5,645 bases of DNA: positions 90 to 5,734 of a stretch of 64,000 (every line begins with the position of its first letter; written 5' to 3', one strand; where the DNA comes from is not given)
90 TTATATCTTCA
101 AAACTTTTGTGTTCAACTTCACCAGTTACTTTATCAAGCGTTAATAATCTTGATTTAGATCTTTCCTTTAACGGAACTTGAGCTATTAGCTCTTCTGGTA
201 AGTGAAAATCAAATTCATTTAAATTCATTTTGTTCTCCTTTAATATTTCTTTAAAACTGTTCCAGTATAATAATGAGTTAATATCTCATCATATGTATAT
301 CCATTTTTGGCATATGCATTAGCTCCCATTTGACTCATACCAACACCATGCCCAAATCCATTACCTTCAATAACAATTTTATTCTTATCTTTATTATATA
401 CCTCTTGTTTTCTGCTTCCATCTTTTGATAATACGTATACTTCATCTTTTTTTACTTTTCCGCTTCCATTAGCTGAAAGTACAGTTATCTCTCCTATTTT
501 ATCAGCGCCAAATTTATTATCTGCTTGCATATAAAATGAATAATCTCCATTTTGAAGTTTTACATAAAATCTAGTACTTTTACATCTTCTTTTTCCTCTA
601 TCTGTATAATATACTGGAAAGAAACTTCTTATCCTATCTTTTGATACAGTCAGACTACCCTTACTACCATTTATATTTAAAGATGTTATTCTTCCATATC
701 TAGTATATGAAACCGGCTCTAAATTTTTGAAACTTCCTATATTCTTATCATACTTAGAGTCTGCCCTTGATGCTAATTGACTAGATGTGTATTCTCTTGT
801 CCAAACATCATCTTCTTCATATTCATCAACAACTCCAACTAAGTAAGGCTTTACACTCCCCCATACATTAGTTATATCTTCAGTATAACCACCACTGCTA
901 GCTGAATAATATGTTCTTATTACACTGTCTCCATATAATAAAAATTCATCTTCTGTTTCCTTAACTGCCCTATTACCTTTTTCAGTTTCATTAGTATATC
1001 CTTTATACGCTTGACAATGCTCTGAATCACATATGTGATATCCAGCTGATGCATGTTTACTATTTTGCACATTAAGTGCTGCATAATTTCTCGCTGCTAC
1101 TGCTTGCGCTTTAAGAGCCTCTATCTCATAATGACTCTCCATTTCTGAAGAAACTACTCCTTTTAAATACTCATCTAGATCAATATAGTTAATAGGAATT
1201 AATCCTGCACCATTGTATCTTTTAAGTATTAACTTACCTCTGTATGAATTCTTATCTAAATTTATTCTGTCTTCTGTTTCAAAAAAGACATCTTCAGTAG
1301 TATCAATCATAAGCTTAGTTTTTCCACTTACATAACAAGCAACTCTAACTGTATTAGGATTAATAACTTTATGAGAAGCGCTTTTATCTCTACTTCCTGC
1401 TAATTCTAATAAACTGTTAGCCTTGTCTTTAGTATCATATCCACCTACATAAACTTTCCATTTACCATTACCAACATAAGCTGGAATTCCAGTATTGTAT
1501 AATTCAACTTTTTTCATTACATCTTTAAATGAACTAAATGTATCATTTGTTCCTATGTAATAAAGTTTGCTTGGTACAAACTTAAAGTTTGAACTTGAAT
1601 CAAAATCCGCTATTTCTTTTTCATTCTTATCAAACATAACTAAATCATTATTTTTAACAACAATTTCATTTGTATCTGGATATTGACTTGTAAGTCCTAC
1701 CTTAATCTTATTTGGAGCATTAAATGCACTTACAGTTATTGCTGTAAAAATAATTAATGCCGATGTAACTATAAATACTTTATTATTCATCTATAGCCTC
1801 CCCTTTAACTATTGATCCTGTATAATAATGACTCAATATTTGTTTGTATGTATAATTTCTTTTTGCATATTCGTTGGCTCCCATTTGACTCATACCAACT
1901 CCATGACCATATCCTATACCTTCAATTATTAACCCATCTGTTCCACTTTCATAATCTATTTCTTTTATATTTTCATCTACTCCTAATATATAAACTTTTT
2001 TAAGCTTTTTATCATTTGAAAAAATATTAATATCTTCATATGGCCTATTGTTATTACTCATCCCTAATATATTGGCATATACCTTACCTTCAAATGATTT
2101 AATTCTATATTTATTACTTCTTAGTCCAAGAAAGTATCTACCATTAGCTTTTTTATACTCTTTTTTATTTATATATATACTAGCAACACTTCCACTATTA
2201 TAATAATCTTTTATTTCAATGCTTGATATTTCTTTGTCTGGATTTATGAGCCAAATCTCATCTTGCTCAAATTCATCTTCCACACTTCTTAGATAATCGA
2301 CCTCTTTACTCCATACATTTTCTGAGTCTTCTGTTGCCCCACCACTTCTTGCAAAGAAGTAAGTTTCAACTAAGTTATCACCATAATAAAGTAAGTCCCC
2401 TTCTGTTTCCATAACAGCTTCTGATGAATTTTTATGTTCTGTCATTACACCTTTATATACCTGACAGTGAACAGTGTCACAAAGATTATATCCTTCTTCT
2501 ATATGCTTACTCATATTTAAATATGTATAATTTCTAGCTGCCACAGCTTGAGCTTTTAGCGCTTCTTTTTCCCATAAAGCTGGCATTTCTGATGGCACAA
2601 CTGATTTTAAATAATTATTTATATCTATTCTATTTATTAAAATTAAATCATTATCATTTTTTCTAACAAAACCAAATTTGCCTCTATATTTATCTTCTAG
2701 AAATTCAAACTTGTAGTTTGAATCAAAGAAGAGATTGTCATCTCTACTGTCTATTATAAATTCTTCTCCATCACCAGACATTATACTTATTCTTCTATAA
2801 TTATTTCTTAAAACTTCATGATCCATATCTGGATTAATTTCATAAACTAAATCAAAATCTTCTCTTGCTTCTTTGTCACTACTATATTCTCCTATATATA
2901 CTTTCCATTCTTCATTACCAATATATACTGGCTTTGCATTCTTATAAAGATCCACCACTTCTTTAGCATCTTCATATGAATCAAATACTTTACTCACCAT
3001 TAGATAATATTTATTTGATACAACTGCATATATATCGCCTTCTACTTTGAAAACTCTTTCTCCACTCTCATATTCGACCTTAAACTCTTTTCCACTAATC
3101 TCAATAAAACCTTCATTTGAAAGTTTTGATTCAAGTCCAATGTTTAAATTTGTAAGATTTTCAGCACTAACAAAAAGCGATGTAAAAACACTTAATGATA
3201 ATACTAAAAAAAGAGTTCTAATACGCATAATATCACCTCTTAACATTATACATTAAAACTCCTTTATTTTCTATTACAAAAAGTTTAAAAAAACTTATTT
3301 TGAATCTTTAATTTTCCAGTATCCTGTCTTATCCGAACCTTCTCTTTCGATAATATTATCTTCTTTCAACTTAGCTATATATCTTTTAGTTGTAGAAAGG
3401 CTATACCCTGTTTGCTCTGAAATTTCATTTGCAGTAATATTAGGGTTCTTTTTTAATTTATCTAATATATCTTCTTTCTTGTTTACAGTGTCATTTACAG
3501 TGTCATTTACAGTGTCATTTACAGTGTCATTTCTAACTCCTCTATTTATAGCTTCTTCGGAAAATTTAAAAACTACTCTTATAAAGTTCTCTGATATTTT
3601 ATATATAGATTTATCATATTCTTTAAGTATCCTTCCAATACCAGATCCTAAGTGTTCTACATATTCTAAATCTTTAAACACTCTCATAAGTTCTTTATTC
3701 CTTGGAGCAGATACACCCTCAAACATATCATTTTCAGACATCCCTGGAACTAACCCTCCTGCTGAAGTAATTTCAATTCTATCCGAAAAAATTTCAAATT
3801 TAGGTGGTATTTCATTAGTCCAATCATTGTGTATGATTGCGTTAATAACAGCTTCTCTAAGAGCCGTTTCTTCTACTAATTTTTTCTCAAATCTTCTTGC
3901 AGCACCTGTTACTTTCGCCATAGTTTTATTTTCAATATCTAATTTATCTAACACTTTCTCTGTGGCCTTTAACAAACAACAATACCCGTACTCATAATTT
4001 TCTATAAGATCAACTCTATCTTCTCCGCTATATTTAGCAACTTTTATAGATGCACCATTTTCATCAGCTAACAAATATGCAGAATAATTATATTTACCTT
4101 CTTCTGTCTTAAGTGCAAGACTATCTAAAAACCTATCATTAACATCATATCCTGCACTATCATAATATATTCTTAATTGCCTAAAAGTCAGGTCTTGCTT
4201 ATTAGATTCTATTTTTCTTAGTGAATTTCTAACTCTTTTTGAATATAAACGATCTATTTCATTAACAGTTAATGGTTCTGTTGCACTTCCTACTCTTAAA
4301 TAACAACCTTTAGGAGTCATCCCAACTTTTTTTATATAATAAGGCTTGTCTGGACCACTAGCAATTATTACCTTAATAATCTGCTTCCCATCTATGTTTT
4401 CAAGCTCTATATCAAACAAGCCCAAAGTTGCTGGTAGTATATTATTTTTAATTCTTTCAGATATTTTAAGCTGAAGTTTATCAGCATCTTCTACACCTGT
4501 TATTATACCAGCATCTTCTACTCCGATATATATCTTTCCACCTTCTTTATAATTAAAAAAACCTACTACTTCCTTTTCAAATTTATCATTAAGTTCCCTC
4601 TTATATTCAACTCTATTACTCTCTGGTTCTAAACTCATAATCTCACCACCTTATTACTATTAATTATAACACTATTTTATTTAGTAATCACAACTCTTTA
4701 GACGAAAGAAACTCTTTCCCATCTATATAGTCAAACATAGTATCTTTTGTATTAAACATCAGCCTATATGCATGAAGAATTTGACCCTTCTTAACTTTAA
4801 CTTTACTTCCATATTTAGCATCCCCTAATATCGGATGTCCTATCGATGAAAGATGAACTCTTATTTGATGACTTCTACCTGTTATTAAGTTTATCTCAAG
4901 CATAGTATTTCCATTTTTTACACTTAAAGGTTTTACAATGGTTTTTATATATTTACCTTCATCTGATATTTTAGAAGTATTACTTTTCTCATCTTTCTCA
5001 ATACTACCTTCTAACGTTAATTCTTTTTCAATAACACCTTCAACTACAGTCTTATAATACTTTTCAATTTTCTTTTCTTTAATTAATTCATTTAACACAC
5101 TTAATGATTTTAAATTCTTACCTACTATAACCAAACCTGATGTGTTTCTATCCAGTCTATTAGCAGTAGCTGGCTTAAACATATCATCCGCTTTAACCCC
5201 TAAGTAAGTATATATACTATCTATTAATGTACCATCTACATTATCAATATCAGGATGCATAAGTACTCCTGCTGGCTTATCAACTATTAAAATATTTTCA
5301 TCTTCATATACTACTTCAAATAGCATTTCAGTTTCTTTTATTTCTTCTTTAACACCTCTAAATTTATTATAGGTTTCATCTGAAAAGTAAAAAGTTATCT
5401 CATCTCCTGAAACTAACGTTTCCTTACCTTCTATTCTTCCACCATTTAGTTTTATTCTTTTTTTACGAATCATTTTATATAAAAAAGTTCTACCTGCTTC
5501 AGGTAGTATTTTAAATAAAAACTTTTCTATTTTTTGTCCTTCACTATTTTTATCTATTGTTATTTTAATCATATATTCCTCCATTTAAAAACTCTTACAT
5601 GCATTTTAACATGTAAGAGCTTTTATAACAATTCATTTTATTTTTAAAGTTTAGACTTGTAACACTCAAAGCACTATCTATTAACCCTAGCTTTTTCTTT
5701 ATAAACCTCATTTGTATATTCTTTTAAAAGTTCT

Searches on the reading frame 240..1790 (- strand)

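Call 42: search_protein_families(library=pfam, proteins=[window:240-1790:-], max_evalue=0.00001)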
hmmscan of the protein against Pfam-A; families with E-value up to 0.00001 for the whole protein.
window:240-1790:- (516 aa): 1 family
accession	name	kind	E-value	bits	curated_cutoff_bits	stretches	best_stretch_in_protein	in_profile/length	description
PF08486.15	SpoIID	-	1.4e-27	96.6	23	1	196-286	4-97/97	Stage II sporulation protein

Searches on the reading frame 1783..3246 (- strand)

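Call 42: search_protein_families(library=pfam, proteins=[window:1783-3246:-], max_evalue=0.00001)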
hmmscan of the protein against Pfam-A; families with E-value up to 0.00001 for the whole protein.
window:1783-3246:- (487 aa): 1 family
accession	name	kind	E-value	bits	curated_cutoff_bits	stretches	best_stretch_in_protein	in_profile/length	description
PF08486.15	SpoIID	-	1.3e-28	99.9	23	1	198-288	2-97/97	Stage II sporulation protein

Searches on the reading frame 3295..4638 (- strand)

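Call 42: search_protein_families(library=pfam, proteins=[window:3295-4638:-], max_evalue=0.00001)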
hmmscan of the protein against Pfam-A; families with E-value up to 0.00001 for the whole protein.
window:3295-4638:- (447 aa): 4 families
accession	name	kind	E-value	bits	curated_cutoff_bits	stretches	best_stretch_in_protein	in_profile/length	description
PF04326.19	SLFN_AlbA_2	-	2e-20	73.9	25.3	1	6-123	1-117/118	Schlafen, AlbA_2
PF13749.12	HATPase_c_4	-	1.4e-17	63.8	26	1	279-344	4-71/89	Putative ATP-dependent DNA helicase recG C-terminal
PF13412.12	HTH_24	-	8.6e-11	41.7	21.9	1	389-431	6-48/48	Winged helix-turn-helix DNA-binding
PF08279.18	HTH_11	-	1.9e-06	28.1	25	1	388-431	2-47/55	HTH domain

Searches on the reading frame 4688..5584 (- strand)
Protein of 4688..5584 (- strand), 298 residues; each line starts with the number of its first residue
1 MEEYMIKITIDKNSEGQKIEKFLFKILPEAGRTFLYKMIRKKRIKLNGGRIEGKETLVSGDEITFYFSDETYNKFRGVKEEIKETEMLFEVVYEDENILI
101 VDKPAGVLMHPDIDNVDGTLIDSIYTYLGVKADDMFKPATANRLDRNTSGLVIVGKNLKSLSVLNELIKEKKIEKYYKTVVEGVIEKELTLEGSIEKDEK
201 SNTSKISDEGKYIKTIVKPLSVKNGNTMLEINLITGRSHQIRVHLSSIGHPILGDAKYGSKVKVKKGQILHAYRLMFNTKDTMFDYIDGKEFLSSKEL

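Call 59: search_protein_families(library=pfam, proteins=[window:4688-5584:-], max_evalue=0.00001)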
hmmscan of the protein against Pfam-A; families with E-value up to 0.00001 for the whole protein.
window:4688-5584:- (298 aa): 1 family
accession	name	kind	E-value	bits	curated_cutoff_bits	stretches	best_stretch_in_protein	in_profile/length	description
PF00849.27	PseudoU_synth_2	-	6.2e-32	111.4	26.8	1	97-247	1-152/152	RNA pseudouridylate synthase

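Call 62: find_homologous_proteins(query=window:4688-5584:-, max_evalue=1e-20)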
Query window:4688-5584:- (298 aa): 5256 proteins with E <= 1e-20 among 8000 candidates; the best 120 are listed.
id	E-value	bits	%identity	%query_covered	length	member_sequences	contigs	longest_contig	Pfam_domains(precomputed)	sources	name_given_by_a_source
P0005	1.5e-183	627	100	99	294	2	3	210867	PF00849.28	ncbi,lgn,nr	ncbi:MAG: RluA family pseudouridine synthase [Clostridia bacterium]|nr:RluA family pseudouridine syn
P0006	4.4e-96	340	58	98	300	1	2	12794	PF00849.28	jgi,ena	-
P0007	1.5e-74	269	47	97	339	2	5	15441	PF00849.28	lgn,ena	-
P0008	4.2e-72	261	47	96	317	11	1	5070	PF00849.28,PF01479.31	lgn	-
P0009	9.0e-72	260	48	97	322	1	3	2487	PF00849.28,PF01479.31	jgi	-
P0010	1.0e-71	260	47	98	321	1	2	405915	PF00849.28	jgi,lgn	-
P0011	4.3e-71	258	46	97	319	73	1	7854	PF00849.28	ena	-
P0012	5.1e-71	258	45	96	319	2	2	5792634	PF00849.28,PF01479.31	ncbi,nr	ncbi:RluA family pseudouridine synthase [Geosporobacter ferrireducens]|nr:RluA family pseudouridine 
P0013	6.0e-71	257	46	97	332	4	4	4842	PF00849.28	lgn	-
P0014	7.2e-71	257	47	97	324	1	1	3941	PF00849.28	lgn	-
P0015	1.6e-70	256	46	98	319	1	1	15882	PF00849.28,PF01479.31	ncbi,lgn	-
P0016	1.7e-70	256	49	96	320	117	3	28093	PF00849.28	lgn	-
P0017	2.4e-70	255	45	97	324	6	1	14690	PF00849.28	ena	-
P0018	2.7e-70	255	44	98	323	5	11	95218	PF00849.28,PF01479.31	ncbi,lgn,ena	-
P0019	3.4e-70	255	46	97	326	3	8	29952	PF00849.28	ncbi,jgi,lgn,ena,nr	ncbi:MAG: RluA family pseudouridine synthase [Epulopiscium sp.]|nr:RluA family pseudouridine synthas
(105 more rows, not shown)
